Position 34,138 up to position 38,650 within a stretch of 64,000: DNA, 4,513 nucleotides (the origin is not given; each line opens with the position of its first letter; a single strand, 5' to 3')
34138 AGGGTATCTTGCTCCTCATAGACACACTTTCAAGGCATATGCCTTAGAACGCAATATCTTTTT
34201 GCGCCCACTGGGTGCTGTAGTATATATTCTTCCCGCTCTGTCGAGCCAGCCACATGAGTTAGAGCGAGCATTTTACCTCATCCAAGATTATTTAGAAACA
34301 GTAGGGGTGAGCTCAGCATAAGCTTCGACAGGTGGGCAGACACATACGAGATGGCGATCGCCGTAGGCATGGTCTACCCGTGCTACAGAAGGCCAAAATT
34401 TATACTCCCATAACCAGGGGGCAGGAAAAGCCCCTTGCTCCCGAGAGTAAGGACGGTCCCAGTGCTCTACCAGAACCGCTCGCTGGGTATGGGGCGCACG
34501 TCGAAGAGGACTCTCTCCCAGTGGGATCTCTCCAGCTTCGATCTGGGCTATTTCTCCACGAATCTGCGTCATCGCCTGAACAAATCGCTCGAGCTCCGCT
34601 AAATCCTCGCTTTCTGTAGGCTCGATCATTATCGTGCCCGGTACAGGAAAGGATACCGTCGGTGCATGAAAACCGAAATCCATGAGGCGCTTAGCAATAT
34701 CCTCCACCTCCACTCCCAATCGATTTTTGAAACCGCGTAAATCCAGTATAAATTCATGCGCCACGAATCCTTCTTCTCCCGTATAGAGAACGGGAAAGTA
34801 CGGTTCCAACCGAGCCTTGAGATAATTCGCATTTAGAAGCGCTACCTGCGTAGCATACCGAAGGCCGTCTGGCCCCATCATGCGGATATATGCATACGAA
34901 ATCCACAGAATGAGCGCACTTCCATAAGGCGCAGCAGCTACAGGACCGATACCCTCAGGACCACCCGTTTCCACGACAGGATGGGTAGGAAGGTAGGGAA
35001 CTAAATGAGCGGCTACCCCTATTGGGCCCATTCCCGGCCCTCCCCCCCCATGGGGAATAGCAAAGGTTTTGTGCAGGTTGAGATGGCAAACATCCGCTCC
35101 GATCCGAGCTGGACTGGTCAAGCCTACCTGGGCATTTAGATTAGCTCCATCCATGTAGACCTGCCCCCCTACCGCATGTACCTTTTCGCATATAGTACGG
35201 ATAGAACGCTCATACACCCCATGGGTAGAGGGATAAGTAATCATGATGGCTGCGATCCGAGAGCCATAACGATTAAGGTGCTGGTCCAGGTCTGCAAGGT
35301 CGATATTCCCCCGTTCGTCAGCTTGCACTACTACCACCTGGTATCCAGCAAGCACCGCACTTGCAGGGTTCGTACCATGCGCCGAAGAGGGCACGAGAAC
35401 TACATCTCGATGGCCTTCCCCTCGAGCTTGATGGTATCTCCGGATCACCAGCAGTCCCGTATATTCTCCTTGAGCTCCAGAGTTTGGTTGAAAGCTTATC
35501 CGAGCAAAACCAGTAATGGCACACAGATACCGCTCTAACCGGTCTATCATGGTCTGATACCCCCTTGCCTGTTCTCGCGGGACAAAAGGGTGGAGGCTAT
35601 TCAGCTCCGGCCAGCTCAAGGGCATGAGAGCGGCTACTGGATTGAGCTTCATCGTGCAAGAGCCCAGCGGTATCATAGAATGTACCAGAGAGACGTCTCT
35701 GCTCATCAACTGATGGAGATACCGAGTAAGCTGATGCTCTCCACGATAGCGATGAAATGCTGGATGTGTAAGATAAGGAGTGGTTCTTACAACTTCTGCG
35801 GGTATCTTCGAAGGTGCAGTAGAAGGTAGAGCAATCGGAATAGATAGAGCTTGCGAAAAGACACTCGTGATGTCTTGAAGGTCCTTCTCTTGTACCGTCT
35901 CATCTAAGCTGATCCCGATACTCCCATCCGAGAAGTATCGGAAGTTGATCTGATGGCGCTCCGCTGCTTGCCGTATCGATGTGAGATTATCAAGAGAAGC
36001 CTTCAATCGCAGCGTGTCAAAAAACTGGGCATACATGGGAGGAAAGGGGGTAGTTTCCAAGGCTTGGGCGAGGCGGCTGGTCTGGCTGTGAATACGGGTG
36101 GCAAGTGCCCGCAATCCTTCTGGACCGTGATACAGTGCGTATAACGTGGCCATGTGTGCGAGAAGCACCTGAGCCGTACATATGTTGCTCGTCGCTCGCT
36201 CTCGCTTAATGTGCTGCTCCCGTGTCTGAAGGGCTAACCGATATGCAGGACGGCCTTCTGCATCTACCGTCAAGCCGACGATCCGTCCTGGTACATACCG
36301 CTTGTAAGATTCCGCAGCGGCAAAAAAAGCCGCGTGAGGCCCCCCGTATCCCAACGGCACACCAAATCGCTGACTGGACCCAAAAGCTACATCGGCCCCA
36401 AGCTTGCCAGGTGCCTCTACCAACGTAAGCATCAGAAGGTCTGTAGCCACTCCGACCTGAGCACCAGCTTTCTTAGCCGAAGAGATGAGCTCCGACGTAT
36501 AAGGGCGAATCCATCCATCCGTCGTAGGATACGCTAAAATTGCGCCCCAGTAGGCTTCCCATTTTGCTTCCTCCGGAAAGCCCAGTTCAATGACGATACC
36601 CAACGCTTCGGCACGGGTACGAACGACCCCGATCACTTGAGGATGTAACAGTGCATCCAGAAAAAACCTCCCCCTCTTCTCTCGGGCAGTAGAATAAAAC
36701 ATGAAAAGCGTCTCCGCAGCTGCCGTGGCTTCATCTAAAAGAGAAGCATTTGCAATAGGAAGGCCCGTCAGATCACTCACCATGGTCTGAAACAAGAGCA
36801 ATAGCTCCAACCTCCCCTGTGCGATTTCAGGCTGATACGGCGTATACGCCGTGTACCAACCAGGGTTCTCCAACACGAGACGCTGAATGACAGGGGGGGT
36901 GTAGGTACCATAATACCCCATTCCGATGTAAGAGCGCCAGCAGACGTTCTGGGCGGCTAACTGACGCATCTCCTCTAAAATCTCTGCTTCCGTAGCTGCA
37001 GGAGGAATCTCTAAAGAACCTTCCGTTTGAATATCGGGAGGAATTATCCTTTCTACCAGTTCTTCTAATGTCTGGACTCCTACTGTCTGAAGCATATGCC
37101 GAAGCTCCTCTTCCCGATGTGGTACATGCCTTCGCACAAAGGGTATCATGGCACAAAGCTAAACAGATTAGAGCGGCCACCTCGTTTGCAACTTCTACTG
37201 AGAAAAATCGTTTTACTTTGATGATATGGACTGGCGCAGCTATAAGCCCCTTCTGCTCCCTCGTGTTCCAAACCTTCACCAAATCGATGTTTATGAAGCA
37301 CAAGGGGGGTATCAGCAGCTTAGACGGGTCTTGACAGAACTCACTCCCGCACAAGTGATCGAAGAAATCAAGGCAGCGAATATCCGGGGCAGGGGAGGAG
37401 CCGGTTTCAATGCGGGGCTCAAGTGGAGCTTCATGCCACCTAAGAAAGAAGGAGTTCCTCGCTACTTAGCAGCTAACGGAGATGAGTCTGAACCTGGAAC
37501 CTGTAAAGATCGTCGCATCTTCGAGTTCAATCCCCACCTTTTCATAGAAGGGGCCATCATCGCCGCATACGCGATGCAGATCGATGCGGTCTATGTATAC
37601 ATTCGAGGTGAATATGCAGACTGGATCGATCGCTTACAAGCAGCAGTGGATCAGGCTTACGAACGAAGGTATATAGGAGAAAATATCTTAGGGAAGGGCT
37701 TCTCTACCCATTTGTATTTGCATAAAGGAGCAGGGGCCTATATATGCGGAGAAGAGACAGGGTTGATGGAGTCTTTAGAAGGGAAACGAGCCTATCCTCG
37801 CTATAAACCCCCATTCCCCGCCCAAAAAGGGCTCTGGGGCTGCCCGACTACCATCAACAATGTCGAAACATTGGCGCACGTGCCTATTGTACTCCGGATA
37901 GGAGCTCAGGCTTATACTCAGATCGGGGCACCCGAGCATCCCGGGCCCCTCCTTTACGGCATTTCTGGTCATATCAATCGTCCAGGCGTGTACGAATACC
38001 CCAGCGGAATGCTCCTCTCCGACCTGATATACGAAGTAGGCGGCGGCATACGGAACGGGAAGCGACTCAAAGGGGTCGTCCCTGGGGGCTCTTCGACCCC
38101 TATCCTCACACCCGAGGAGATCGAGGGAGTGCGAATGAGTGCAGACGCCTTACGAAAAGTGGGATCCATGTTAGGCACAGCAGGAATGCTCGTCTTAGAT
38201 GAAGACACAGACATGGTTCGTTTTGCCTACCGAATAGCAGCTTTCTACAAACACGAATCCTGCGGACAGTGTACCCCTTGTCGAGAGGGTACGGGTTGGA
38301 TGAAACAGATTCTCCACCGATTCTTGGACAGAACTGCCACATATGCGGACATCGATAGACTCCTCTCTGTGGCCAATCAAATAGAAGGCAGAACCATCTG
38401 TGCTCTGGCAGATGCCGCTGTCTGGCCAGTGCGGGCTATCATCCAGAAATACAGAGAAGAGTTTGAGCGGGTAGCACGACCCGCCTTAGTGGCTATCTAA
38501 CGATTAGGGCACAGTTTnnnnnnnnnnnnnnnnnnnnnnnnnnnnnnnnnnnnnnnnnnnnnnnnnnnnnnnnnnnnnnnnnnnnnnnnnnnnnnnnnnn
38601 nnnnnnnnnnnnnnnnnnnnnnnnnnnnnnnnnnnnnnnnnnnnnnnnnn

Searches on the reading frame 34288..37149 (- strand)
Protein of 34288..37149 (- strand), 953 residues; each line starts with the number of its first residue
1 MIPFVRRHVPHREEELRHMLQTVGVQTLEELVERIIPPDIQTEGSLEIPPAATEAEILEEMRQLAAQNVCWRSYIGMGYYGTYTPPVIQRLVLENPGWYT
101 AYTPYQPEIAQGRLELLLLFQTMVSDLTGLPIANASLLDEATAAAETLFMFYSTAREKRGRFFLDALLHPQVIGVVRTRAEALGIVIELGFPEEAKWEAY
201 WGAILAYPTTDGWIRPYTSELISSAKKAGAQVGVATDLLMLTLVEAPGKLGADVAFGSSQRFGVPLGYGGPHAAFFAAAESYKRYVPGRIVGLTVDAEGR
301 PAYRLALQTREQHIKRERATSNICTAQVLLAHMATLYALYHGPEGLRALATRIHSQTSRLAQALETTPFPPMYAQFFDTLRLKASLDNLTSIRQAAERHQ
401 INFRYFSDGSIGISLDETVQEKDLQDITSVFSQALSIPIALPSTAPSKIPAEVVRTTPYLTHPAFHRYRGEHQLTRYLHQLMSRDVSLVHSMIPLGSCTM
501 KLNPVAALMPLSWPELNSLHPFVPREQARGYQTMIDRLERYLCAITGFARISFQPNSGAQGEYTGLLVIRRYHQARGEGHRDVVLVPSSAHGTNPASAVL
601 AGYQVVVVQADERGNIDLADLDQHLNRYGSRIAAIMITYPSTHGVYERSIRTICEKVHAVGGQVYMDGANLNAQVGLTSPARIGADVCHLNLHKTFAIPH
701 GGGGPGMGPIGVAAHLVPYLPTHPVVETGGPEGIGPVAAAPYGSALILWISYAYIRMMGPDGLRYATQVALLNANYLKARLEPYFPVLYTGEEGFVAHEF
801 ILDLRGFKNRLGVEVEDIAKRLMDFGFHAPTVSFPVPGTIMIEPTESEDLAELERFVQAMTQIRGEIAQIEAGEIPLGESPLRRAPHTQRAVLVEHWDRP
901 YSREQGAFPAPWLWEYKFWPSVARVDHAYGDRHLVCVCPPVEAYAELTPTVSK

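Call 57: search_protein_families(library=pfam, proteins=[window:34288-37149:-], max_evalue=0.0001)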
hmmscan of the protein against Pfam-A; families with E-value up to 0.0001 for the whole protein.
window:34288-37149:- (953 aa): 4 families
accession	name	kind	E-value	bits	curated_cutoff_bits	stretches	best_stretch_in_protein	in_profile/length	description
PF02347.22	GDC-P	-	3.7e-174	580.1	26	2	6-431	1-429/429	Glycine cleavage system P-protein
PF21478.3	GcvP2_C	-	8e-55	184.4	27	1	766-887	1-122/122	Glycine dehydrogenase, C-terminal domain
PF01212.27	Beta_elim_lyase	-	3.9e-07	30.1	27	1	529-701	28-206/288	Beta-eliminating lyase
PF00266.25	Aminotran_5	-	2.4e-05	23.9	21.5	0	569-697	78-204/371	Aminotransferase class-V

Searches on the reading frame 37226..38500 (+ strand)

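Call 57: search_protein_families(library=pfam, proteins=[window:37226-38500:+], max_evalue=0.0001)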
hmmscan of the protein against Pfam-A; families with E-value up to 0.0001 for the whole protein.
window:37226-38500:+ (424 aa): 4 families
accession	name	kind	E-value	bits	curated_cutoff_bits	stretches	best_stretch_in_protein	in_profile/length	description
PF01512.22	Complex1_51K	-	1.5e-45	155.2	31.2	1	48-220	1-149/150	Nuo51 FMN-binding domain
PF10589.14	NADH_4Fe-4S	-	2.3e-31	108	23.5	1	333-415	2-84/85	NADH-ubiquinone oxidoreductase-F iron-sulfur binding region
PF10531.15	SLBB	-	1.5e-11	44.4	27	1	245-293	3-54/55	SLBB domain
PF22461.2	SLBB_2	-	2.7e-09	37.5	27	1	245-304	4-65/79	SLBB domain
